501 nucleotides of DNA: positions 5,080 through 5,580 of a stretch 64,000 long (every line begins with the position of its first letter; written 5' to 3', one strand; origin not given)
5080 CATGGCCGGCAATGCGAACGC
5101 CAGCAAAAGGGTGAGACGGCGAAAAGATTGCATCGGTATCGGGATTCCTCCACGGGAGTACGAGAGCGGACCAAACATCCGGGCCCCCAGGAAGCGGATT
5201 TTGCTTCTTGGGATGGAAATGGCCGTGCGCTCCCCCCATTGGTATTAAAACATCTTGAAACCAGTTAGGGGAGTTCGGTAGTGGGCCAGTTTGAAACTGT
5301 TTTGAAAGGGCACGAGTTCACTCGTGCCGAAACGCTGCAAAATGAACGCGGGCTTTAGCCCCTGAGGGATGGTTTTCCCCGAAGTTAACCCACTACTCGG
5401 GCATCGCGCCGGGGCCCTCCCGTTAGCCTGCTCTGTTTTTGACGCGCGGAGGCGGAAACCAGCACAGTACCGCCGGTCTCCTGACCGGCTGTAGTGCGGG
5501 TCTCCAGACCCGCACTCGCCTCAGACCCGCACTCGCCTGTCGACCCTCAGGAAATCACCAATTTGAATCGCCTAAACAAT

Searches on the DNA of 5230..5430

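Call 101: search_rna_families(source=window, start=5230, end=5430, threshold=evalue, max_evalue=10)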
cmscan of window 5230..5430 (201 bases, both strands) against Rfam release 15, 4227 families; matches with E-value up to 10: 3.
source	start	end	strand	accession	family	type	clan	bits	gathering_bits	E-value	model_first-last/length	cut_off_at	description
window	5294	5343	+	RF00803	mir-425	Gene; miRNA;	-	15.4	60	0.82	1-85/85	no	mir-425 microRNA precursor family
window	5410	5426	+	RF01109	SBRMV1_UPD-PKd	Cis-reg;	-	13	33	9.4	1-17/21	no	Pseudoknot of upstream pseudoknot domain (UPD) of the 3'UTR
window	5230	5273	-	RF03037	PAGEV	Gene; sRNA;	-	11.9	61.1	0.53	1-32/185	3'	PAGEV RNA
